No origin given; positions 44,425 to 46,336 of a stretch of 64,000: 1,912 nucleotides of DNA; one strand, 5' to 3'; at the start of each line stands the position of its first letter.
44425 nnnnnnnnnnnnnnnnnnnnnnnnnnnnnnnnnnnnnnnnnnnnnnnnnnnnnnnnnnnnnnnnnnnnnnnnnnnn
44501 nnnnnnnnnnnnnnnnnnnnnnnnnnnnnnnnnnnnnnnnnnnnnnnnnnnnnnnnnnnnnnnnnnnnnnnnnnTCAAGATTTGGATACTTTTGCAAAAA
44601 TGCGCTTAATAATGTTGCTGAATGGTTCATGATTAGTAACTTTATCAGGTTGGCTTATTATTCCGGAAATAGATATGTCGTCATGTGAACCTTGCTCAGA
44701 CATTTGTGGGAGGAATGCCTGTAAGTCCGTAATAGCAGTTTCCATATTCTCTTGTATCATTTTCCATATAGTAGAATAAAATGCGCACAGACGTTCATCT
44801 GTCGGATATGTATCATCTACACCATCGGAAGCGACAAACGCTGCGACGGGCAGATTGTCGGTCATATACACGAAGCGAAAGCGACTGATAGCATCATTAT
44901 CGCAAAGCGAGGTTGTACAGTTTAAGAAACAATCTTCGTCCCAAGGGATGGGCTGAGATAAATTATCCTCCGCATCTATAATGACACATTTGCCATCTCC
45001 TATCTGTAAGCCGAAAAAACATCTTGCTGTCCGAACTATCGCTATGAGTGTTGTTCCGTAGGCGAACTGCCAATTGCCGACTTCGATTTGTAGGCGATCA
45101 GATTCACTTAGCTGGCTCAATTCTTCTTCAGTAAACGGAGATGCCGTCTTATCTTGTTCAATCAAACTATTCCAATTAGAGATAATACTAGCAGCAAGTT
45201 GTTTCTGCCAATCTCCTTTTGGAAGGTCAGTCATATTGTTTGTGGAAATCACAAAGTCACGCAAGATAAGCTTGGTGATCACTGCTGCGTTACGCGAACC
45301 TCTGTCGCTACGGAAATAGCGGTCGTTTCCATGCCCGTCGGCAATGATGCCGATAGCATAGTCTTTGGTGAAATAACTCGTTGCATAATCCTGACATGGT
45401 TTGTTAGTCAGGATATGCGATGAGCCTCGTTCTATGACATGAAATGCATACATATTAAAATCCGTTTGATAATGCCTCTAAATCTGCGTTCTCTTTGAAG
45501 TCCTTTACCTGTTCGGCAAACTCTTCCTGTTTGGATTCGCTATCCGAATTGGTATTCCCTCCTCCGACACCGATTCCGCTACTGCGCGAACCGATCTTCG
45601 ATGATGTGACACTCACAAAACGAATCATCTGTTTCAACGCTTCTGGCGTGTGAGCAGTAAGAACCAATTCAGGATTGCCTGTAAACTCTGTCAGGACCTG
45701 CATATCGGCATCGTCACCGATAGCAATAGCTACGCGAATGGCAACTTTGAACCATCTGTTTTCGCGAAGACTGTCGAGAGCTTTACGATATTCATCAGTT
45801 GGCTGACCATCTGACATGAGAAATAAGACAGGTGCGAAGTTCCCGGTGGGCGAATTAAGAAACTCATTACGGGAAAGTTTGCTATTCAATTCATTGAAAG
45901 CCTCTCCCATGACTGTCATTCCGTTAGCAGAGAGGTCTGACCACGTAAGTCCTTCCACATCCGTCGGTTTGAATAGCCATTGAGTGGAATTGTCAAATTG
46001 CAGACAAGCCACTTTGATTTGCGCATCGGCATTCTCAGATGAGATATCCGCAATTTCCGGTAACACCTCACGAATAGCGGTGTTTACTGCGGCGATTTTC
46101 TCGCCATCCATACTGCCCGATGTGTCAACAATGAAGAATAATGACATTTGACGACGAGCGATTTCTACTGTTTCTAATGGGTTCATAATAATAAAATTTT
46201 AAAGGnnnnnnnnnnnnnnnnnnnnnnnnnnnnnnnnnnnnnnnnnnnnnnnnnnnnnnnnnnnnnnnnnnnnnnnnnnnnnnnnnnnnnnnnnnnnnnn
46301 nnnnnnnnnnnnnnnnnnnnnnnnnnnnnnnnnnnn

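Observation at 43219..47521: TerY-P-type phosphorylation triad extended to a five-gene operon with a two-TM protein and a lipoprotein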

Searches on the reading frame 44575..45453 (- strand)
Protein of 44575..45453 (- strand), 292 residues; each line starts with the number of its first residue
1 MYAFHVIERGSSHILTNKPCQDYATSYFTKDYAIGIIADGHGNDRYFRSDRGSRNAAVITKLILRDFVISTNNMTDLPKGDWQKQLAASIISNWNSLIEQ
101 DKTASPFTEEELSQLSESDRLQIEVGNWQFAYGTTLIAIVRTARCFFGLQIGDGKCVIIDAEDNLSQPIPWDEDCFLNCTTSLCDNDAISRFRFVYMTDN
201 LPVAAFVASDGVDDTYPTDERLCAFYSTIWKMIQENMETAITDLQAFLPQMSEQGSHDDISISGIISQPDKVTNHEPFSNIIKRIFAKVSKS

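Call 3: search_protein_families(library=pfam, proteins=[window:44575-45453:-], max_evalue=0.01)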
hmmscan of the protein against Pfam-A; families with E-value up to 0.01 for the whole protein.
window:44575-45453:- (292 aa): 1 family
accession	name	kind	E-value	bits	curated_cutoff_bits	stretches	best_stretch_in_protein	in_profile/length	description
PF13672.11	PP2C_2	-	1.6e-28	100.1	24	1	9-248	1-208/209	Protein phosphatase 2C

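Call 4: search_protein_families(library=padloc, proteins=[window:44575-45453:-], max_evalue=0.01)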
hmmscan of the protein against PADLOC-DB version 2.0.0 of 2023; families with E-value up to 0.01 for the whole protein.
window:44575-45453:- (292 aa): 0 families

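Call 5: search_protein_families(library=ncbifam, proteins=[window:44575-45453:-], max_evalue=0.1)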
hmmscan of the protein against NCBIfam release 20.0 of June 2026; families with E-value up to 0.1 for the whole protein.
window:44575-45453:- (292 aa): 0 families

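Call 6: search_protein_families(library=padloc, proteins=[window:44575-45453:-], max_evalue=10)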
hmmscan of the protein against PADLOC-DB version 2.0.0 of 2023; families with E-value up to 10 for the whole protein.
window:44575-45453:- (292 aa): 0 families

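Call 41: search_protein_families(library=phrogs, proteins=[window:44575-45453:-], max_evalue=0.01)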
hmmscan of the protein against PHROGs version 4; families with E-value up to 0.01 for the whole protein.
window:44575-45453:- (292 aa): 0 families

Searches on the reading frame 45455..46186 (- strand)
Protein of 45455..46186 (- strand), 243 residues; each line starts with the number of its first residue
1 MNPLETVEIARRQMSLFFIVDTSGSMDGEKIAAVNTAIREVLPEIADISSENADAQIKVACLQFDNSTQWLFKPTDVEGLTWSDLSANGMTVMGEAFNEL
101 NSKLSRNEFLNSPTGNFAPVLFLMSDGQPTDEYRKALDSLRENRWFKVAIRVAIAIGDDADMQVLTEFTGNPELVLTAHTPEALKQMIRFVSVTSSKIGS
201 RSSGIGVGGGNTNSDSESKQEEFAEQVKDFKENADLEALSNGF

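Call 3: search_protein_families(library=pfam, proteins=[window:45455-46186:-], max_evalue=0.01)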
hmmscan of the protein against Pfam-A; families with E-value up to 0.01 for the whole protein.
window:45455-46186:- (243 aa): 2 families
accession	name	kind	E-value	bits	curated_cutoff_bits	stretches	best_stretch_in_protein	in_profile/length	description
PF00092.34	VWA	-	1.7e-13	51.6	23.8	1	16-187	2-171/174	von Willebrand factor type A domain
PF13519.12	VWA_2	-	2.7e-05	25.2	27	1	17-128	2-107/107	von Willebrand factor type A domain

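Call 4: search_protein_families(library=padloc, proteins=[window:45455-46186:-], max_evalue=0.01)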
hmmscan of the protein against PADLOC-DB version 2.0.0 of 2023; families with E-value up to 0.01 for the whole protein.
window:45455-46186:- (243 aa): 0 families

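Call 5: search_protein_families(library=ncbifam, proteins=[window:45455-46186:-], max_evalue=0.1)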
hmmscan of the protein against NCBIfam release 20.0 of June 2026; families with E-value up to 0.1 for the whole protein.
window:45455-46186:- (243 aa): 2 families
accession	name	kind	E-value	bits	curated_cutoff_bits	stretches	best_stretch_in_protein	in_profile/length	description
TIGR03788.1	marine_srt_targ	equivalog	0.00037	19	551.65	1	10-75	268-325/629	marine proteobacterial sortase target protein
TIGR02442.1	Cob-chelat-sub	hypoth_equivalog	0.012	14.1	779.45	1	7-44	466-504/641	putative cobaltochelatase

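Call 6: search_protein_families(library=padloc, proteins=[window:45455-46186:-], max_evalue=10)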
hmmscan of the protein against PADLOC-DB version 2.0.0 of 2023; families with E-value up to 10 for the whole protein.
window:45455-46186:- (243 aa): 0 families

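Call 41: search_protein_families(library=phrogs, proteins=[window:45455-46186:-], max_evalue=0.01)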
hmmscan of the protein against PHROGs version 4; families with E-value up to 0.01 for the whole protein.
window:45455-46186:- (243 aa): 3 families
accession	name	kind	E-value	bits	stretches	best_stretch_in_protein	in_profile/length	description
phrog_7371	-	unknown function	2e-05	25.3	1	13-107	6-95/204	-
phrog_28389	-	unknown function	0.00016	22.1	1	17-168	23-172/219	-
phrog_5359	-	unknown function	0.003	18.1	1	9-150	23-171/229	-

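Call 60: search_dna_similar(query=window:45455-46186:-, collection=plasmids, mode=protein, max_rows=25, rows=spread)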
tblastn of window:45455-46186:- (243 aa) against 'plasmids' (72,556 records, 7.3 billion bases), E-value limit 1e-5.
Records with a match: 2282; places in all: 6747; records where one place covers at least 80% of the query: 0.
Best place of each record, by identity: <60% 2282.
By first word of the organism name: Klebsiella 997; Escherichia 432; Enterobacter 354; Salmonella 350; Citrobacter 65; Raoultella 20; Leclercia 14; Serratia 7; Shigella 3; Cronobacter 3; and 28 more.
By predicted mobility (MOB-suite, as given by PLSDB): conjugative 1548; non-mobilizable 695; mobilizable 39.
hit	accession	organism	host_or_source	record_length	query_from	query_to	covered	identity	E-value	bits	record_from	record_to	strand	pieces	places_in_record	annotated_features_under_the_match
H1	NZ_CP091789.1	Prevotella sp. E2-28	Ovis aries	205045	5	191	77%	51.6%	2e-57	203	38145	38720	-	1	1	VWA domain-containing protein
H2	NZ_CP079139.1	Klebsiella pneumoniae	Homo sapiens,blood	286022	12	191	74%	31.7%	9e-17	86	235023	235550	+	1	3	VWA domain-containing protein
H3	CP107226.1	Klebsiella pneumoniae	Homo sapiens,sputum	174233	12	191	74%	31.2%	2e-16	85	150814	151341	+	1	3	VWA domain-containing protein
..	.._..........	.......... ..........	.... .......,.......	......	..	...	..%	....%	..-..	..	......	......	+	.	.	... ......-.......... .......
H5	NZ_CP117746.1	Klebsiella pneumoniae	Homo sapiens,Rectal Swab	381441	12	191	74%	31.2%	2e-16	85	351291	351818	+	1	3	VWA domain-containing protein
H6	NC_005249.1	Klebsiella pneumoniae CG43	-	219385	12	191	74%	31.2%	2e-16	85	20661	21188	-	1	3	VWA domain-containing protein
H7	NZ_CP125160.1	Klebsiella pneumoniae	-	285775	12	191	74%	31.2%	2e-16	85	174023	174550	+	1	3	VWA domain-containing protein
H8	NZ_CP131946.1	Klebsiella pneumoniae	Homo sapiens,urine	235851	12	191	74%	31.2%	2e-16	85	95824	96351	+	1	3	VWA domain-containing protein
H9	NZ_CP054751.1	Klebsiella pneumoniae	Homo sapiens,bed sheets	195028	12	191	74%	30.6%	6e-16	84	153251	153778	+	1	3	VWA domain-containing protein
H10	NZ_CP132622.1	Klebsiella pneumoniae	Homo sapiens,respiratory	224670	12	191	74%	30.6%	6e-16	84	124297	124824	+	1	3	VWA domain-containing protein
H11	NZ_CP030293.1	Klebsiella pneumoniae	Homo sapiens,Physical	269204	12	191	74%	30.6%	6e-16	84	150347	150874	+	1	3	VWA domain-containing protein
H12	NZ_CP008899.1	Enterobacter hormaechei subsp. hoffmannii ECNIH3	tracheal aspirate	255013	8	169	67%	32.3%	1e-17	89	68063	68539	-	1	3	VWA domain-containing protein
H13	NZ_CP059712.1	Enterobacter hormaechei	Homo sapiens,blood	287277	8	169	67%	32.3%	1e-17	89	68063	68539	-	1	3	VWA domain-containing protein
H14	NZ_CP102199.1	Salmonella enterica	Sus scrofa domesticus,lymph node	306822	8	169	67%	32.3%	1e-17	89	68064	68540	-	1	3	VWA domain-containing protein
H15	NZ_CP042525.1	Citrobacter freundii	Whole organism,Shower 3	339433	8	169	67%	32.3%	1e-17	89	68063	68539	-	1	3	VWA domain-containing protein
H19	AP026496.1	Escherichia coli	whole organism,animal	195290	8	169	67%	32.3%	4e-17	87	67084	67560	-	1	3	tellurium resistance protein TerY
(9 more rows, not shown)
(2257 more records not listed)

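Call 61: get_annotated_region(hit=H1, flank=8000)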
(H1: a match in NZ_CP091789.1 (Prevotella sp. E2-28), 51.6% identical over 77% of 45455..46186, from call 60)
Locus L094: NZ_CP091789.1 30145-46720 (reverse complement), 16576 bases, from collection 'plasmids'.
description: Prevotella sp. E2-28 plasmid pE2-28, complete sequence
organism: Prevotella sp. E2-28 (NCBI taxid 2913620)
taxonomy: Bacteria; Bacteroidota; Bacteroidia; Bacteroidales; Prevotellaceae; Prevotella; Prevotella sp. E2-28
host: -; source: Ovis aries; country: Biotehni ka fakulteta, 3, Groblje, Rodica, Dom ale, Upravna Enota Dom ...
typing (MOB-suite, as given by PLSDB): non-mobilizable
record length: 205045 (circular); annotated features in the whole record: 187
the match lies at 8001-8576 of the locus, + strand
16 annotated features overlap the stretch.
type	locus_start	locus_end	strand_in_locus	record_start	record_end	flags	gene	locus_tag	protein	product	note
CDS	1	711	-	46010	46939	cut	-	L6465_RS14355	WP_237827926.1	ADP-ribosylglycohydrolase family protein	-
CDS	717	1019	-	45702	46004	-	-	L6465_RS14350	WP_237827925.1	hypothetical protein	-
CDS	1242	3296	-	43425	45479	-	-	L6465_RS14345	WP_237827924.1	hypothetical protein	-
CDS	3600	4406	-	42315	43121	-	-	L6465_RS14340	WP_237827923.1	ADP-ribosylglycohydrolase family protein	-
CDS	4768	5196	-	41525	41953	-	-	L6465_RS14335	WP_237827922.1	hypothetical protein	-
CDS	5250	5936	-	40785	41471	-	-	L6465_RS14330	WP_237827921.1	hypothetical protein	-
CDS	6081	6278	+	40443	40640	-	-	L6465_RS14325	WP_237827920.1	helix-turn-helix transcriptional regulator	-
CDS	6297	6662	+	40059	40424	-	-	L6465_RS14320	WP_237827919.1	TerY-C metal binding domain-containing protein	-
CDS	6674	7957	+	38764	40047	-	-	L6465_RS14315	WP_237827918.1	serine/threonine protein kinase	-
CDS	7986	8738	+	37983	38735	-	-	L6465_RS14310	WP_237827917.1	VWA domain-containing protein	-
CDS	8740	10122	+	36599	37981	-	-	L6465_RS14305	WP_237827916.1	protein phosphatase 2C domain-containing protein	-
CDS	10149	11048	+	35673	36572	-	-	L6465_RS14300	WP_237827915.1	hypothetical protein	-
CDS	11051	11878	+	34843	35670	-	-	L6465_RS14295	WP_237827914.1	hypothetical protein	-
CDS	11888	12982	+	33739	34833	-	-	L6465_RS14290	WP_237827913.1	hypothetical protein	-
CDS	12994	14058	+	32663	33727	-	-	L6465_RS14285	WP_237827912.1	formylglycine-generating enzyme family protein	-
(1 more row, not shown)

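Call 62: get_annotated_region(hit=H19, flank=7000)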
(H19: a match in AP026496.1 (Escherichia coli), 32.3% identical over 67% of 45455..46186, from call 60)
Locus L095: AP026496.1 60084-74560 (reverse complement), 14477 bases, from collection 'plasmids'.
description: Escherichia coli TUM9757 plasmid pMTY9757_IncHI2 DNA, complete sequence
organism: Escherichia coli (NCBI taxid 562)
taxonomy: Bacteria; Pseudomonadota; Gammaproteobacteria; Enterobacterales; Enterobacteriaceae; Escherichia; Escherichia coli
host: -; source: whole organism,animal; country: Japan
typing (MOB-suite, as given by PLSDB): conjugative; replicon IncHI2A,rep_cluster_1088; relaxase MOBH; mating-pair formation MPF_F
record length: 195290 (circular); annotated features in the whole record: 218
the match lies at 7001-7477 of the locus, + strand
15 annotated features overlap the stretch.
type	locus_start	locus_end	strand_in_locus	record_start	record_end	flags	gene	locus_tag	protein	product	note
CDS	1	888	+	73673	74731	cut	-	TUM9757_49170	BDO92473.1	hypothetical protein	-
CDS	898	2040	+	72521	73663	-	-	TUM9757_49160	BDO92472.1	hypothetical protein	-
CDS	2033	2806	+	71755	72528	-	-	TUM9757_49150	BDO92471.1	hypothetical protein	-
CDS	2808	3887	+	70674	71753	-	-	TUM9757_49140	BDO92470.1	hypothetical protein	-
CDS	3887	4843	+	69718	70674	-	-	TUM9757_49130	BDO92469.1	citrate lyase subunit beta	-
CDS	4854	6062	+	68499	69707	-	-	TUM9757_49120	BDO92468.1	hypothetical protein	-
CDS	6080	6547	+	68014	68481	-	-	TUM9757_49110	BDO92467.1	tellurium resistance protein TerW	-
predicted_resistance_gene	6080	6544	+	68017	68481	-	terW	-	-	tellurium resistance protein TerW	predicted by amrfinderplus; class TELLURIUM; identity 100.0%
CDS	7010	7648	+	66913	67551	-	-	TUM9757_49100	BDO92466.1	tellurium resistance protein TerY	-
CDS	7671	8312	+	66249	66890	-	-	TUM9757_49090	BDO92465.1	tellurium resistance protein TerX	-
CDS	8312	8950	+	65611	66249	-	-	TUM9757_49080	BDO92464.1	tellurium resistance protein TerY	-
CDS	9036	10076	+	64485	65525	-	-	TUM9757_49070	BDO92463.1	hypothetical protein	-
CDS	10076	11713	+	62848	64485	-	-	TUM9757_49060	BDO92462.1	hypothetical protein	-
CDS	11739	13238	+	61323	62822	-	-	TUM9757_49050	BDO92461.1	protein kinase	-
CDS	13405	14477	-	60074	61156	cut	-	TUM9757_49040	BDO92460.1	hypothetical protein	-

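Call 73: search_protein_families(library=padloc, proteins=[L095:7010-7648:+, L095:8312-8950:+, L095:9036-10076:+, L095:10076-11713:+, L095:11739-13238:+, L094:6674-7957:+, L094:7986-8738:+, L094:8740-10122:+], max_evalue=0.01)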
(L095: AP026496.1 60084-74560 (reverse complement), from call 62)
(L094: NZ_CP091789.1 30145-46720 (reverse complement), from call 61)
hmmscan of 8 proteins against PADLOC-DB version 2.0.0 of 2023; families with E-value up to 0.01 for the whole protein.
L095:7010-7648:+ (212 aa): 0 families

L095:8312-8950:+ (212 aa): 0 families

L095:9036-10076:+ (346 aa): 0 families

L095:10076-11713:+ (545 aa): 0 families

L095:11739-13238:+ (499 aa): 8 families
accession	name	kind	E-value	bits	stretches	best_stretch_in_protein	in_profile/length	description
PDLC04138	mad6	-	1.2e-05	22.4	1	149-261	156-263/659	mads_6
PDLC04042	PD-T4-6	-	2.3e-05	22.2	1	153-263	116-221/292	-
PDLC04053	PD-T4-6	-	3.8e-05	21.3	1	150-219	114-187/311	-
PDLC03921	MkoA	-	0.00052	15.7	1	147-191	588-632/1607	-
PDLC03920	MkoA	-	0.00057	16.3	1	132-268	107-240/1112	-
PDLC04059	PD-T4-6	-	0.0017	15.5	1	149-191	113-155/433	-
PDLC04047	PD-T4-6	-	0.0019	15.3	1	155-268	120-226/327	-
PDLC04043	PD-T4-6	-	0.0093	13.1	0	156-220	125-192/452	-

L094:6674-7957:+ (427 aa): 20 families
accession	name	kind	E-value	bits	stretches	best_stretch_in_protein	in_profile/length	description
PDLC04047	PD-T4-6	-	3.9e-13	47.2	1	15-217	10-219/327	-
PDLC04138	mad6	-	2.5e-12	44.5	1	15-213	51-259/659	mads_6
PDLC04042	PD-T4-6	-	1.1e-10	39.6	1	19-216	13-218/292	-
PDLC04054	PD-T4-6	-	9.1e-10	36.5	1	119-215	117-218/347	-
PDLC04053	PD-T4-6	-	1.7e-09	35.6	1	18-215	12-216/311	-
PDLC04057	PD-T4-6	-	1.3e-08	32.3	1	104-217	99-217/443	-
PDLC04048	PD-T4-6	-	3.3e-08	31.3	1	16-217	11-219/354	-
PDLC04040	PD-T4-6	-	7.4e-08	29.6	1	128-217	117-212/547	-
PDLC04061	PD-T4-6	-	4.3e-07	27.8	1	123-216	130-229/510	-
PDLC04052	PD-T4-6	-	1.2e-06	26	1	119-217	119-223/496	-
PDLC04060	PD-T4-6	-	1.9e-05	21.8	1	165-218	164-217/486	-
PDLC01088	C3a189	-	1.9e-05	21.4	1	170-218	168-216/840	kinase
PDLC04041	PD-T4-6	-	3e-05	21.4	1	167-211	191-235/443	-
PDLC04050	PD-T4-6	-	8.5e-05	19.6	0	119-215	169-271/480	-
PDLC04064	PD-T4-6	-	0.00011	19.4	1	171-213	181-223/369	-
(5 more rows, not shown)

L094:7986-8738:+ (250 aa): 0 families

L094:8740-10122:+ (460 aa): 0 families
